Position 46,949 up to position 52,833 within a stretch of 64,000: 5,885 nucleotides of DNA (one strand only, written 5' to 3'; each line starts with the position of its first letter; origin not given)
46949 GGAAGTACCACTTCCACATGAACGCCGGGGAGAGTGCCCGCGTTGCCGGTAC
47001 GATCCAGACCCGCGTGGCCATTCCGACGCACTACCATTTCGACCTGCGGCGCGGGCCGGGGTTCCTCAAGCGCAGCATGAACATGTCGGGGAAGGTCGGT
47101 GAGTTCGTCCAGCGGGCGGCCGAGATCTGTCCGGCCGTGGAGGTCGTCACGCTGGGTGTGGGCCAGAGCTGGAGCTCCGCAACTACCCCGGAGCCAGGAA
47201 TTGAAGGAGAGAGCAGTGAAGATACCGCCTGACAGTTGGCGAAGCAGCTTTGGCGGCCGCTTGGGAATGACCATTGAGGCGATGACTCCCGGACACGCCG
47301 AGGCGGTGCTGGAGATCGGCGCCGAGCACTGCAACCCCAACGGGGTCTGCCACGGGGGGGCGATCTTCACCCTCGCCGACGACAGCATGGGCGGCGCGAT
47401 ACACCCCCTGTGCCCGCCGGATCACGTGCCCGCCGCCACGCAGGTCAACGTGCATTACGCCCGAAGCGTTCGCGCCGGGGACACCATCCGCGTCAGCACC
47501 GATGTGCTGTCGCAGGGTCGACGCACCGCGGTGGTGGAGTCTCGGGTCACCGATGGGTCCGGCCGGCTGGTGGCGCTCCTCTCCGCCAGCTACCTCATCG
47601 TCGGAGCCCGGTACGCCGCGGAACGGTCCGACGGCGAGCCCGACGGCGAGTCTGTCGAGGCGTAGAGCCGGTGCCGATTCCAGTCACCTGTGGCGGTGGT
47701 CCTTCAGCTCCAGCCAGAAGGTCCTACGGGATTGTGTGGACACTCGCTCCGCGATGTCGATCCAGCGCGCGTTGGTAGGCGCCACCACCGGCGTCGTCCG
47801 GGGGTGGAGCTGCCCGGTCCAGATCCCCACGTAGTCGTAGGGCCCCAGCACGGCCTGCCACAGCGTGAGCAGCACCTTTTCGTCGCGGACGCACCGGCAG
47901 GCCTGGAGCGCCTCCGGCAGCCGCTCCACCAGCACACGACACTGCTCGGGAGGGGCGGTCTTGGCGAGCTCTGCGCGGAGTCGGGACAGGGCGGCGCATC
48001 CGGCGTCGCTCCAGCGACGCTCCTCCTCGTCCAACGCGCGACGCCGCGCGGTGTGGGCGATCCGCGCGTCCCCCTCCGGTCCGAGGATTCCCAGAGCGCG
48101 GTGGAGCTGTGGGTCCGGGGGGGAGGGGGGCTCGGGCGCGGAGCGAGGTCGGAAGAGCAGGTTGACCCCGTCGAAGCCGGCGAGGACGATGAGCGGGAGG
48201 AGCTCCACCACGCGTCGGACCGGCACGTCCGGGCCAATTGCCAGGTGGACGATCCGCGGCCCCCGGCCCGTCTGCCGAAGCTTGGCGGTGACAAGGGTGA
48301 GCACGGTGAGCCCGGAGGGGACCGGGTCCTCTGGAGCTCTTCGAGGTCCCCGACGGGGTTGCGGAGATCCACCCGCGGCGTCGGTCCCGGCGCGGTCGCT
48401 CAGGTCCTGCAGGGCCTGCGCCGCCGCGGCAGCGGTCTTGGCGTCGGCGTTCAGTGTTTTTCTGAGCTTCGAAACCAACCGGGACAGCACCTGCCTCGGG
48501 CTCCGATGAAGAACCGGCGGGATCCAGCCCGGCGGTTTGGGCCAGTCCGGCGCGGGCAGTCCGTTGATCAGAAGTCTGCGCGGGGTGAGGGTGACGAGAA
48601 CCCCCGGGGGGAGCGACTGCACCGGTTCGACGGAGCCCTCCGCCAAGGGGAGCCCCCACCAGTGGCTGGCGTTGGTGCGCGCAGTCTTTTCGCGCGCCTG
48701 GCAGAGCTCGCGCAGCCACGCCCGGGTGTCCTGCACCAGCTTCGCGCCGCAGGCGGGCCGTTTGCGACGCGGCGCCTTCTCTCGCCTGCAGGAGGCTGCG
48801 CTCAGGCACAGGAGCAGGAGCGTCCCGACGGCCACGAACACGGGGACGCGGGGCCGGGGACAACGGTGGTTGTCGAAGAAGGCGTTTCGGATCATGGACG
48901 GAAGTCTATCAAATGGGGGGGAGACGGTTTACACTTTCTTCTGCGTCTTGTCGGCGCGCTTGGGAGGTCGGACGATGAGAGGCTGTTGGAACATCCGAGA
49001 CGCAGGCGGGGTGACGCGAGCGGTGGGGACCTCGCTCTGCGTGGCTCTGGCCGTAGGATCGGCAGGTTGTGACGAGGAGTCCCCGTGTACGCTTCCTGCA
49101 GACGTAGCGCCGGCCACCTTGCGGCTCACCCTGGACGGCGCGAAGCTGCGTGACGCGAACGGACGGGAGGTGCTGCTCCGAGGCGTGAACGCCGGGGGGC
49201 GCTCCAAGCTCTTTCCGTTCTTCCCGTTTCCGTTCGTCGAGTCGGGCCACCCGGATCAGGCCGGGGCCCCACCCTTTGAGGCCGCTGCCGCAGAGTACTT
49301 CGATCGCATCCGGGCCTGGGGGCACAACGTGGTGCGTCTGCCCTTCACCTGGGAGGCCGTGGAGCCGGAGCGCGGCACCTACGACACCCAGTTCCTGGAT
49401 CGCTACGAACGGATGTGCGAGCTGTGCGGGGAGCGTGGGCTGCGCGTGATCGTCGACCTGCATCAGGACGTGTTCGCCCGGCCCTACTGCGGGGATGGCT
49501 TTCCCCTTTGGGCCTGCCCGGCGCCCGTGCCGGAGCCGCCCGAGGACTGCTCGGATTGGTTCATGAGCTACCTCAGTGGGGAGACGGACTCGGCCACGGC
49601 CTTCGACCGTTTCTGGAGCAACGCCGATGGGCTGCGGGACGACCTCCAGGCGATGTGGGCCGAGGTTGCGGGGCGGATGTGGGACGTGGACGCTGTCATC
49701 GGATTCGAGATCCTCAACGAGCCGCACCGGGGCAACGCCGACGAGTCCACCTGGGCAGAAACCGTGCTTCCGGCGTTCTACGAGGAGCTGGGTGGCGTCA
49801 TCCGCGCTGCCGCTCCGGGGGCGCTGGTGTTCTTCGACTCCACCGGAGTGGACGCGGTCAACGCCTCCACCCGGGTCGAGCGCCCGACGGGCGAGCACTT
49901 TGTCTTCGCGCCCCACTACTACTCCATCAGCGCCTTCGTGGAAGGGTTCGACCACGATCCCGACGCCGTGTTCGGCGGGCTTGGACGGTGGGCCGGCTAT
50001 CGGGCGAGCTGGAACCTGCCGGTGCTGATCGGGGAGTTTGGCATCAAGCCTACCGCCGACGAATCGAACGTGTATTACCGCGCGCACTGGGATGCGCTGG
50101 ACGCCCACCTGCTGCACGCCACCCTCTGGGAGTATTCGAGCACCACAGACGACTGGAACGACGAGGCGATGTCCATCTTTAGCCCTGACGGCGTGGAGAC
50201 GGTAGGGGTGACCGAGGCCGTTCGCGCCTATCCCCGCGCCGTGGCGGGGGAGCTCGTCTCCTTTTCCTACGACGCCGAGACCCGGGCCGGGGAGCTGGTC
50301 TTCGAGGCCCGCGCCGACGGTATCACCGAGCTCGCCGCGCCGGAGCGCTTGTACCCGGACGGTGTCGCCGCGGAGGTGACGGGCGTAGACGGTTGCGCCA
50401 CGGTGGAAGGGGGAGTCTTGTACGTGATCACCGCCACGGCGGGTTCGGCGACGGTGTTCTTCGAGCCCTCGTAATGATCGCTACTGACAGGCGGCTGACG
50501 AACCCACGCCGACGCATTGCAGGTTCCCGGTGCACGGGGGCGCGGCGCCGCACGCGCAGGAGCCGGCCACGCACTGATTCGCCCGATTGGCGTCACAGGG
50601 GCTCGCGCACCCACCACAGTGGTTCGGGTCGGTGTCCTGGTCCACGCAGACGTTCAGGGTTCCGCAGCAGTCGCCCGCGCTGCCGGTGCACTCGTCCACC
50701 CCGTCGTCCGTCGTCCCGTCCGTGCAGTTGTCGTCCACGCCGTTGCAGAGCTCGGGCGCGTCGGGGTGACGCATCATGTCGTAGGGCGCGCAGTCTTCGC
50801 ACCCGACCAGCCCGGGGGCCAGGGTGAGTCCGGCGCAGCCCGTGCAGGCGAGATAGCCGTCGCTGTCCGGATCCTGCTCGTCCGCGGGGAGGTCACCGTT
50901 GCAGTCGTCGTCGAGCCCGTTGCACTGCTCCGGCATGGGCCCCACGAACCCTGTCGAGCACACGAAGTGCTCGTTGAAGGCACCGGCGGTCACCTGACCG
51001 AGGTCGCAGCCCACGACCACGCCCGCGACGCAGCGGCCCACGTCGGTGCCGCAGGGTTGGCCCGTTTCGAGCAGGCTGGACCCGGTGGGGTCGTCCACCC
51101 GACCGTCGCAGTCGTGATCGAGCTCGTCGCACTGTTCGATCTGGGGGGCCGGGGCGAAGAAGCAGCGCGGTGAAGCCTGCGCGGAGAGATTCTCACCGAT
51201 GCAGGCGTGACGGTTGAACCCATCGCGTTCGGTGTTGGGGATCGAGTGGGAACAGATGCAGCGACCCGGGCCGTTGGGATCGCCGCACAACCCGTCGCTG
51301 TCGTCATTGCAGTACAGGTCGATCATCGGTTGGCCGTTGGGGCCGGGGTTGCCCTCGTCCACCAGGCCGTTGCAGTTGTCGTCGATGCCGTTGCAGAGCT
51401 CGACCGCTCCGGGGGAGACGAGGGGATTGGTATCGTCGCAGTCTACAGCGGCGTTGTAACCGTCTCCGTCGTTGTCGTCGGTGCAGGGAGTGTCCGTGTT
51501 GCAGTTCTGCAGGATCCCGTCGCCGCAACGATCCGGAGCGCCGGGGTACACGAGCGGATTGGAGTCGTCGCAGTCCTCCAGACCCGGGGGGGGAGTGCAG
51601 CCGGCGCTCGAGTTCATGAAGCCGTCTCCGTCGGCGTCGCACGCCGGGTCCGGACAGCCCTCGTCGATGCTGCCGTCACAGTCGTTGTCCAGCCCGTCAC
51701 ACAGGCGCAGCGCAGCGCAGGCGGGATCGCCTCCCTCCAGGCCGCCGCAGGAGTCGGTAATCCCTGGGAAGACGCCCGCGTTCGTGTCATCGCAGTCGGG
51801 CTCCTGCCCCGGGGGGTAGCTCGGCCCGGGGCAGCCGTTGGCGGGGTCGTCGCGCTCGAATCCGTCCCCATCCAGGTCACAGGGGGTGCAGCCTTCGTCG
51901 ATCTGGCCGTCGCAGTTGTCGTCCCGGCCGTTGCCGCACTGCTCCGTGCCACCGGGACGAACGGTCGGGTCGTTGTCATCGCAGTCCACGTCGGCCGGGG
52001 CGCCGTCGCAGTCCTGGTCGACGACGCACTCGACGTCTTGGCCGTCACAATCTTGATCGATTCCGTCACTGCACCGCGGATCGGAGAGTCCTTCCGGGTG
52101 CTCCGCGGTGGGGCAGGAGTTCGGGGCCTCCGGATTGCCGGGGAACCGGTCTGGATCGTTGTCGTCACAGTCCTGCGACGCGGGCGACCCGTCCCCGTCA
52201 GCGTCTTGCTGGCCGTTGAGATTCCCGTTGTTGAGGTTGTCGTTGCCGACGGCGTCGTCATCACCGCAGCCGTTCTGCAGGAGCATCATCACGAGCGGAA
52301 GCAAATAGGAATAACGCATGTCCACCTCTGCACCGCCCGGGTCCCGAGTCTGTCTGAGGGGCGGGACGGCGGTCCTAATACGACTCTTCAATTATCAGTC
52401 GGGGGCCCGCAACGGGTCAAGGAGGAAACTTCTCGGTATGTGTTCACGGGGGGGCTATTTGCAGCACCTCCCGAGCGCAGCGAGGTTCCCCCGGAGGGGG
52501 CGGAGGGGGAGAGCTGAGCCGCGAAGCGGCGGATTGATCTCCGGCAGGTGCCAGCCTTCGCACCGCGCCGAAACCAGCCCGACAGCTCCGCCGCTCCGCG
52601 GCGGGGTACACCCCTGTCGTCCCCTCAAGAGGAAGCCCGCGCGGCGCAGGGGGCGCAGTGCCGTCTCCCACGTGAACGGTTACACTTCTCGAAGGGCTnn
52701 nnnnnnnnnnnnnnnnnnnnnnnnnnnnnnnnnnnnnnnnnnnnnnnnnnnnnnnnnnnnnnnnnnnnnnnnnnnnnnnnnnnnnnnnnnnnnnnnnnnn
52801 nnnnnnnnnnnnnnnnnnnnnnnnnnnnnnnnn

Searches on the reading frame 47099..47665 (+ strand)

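Call 30: search_protein_families(library=pfam, proteins=[window:47099-47665:+], max_evalue=0.00001)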
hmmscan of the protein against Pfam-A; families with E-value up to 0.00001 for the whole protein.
window:47099-47665:+ (188 aa): 3 families
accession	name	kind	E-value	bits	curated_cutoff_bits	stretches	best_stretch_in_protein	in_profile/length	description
PF03061.28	4HBT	-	9.1e-16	58.4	20.6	1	81-159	1-79/79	Thioesterase superfamily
PF14539.12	DUF4442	-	2.9e-08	34.4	25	1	55-160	19-125/132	Domain of unknown function (DUF4442)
PF13622.12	4HBT_3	-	6e-06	26.9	24.3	0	80-163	7-80/83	Acyl-CoA thioesterase N-terminal domain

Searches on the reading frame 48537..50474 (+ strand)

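Call 30: search_protein_families(library=pfam, proteins=[window:48537-50474:+], max_evalue=0.00001)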
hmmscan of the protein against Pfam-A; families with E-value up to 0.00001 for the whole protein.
window:48537-50474:+ (645 aa): 2 families
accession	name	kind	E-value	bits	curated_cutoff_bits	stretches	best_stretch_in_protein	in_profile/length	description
PF00150.24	Cellulase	-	1.3e-32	113.8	23.5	1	250-534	22-269/272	Cellulase (glycosyl hydrolase family 5)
PF18564.7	Glyco_hydro_5_C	-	6.9e-08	33.3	22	1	563-632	1-74/87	Glycoside hydrolase family 5 C-terminal domain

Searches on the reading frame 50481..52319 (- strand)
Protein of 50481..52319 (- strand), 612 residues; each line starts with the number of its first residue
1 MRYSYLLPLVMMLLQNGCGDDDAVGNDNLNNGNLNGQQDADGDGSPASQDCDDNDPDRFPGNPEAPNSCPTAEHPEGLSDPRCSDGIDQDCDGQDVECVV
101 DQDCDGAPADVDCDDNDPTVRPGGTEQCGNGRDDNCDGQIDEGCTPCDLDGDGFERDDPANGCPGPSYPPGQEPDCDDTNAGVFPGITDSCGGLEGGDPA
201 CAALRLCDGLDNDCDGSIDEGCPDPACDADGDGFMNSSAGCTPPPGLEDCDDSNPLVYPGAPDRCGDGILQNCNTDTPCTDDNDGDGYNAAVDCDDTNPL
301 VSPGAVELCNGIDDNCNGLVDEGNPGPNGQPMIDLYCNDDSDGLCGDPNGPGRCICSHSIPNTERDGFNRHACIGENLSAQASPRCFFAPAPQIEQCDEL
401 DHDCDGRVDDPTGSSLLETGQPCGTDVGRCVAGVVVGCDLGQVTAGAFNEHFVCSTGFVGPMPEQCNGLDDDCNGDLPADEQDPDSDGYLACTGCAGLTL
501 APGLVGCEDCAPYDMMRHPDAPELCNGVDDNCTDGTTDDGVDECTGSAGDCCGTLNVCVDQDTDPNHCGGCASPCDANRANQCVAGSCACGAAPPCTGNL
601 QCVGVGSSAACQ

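Call 12: search_protein_families(library=pfam, proteins=[window:50481-52319:-])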
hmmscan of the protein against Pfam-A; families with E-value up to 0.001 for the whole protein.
window:50481-52319:- (612 aa): 1 family
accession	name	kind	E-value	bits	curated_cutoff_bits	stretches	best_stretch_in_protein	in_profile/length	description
PF11617.13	Cu-binding_MopE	-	3.4e-51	171.6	27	5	293-322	1-30/30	Putative metal-binding motif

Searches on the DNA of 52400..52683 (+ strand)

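Call 27: search_rna_families(source=window, start=52400, end=52560, threshold=evalue, max_evalue=10, show_alignments=3)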
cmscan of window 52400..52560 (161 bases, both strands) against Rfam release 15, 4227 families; matches with E-value up to 10: 3.
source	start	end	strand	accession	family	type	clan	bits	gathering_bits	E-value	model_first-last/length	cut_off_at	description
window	52459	52536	-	RF02203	WT1-AS_1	Gene; lncRNA;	-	16.8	40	2.3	1-109/109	no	WT1 antisense RNA conserved region 1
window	52442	52560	-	RF04159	MIR1437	Gene; miRNA;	-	13.9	168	3.7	73-192/192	5'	MIR1437 microRNA precursor family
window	52518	52535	-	RF01687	Acido-Lenti-1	Gene; sRNA;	-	10.9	37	2.8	28-45/46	no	Acido-Lenti-1 RNA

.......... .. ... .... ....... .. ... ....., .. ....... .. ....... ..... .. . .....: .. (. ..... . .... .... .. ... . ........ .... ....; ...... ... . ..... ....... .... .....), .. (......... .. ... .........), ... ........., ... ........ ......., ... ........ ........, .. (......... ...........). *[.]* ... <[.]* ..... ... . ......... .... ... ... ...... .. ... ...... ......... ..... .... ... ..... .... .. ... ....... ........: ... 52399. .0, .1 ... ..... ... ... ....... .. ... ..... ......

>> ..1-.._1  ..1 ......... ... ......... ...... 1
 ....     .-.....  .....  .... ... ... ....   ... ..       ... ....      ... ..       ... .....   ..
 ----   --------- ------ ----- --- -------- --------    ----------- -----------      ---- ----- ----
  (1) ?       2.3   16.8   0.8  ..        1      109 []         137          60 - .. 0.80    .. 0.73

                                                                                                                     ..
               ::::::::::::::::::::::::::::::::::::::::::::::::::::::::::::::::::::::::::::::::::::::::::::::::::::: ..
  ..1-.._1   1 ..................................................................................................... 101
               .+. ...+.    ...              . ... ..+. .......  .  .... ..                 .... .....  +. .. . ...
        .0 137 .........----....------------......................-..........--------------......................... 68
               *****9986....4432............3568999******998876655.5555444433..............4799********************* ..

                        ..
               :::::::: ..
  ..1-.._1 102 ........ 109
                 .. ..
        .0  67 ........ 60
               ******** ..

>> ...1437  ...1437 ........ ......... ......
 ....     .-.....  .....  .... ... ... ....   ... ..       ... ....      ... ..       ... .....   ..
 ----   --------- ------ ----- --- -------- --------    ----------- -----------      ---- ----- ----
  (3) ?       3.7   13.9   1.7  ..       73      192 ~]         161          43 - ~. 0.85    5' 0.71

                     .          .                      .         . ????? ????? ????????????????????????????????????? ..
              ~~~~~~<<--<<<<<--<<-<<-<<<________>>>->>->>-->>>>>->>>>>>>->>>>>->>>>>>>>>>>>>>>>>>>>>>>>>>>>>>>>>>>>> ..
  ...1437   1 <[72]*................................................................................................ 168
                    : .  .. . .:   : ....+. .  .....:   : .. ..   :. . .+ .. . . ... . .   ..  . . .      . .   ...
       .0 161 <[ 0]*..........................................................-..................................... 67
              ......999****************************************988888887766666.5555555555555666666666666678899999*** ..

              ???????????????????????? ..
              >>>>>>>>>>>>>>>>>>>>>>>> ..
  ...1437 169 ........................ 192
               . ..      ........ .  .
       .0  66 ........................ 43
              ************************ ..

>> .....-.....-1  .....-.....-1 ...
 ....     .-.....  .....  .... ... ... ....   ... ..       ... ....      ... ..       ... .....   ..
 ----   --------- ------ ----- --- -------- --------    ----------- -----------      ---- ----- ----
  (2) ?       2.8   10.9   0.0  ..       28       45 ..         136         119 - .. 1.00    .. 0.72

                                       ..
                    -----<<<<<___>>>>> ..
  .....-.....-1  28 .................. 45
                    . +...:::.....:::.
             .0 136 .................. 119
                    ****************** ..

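Call 63: search_dna_similar(query=window:52436-52683:+, collection=plasmids, mode=distant, max_evalue=0.01, max_rows=15)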
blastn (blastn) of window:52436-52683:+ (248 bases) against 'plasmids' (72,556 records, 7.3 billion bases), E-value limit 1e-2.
No match.
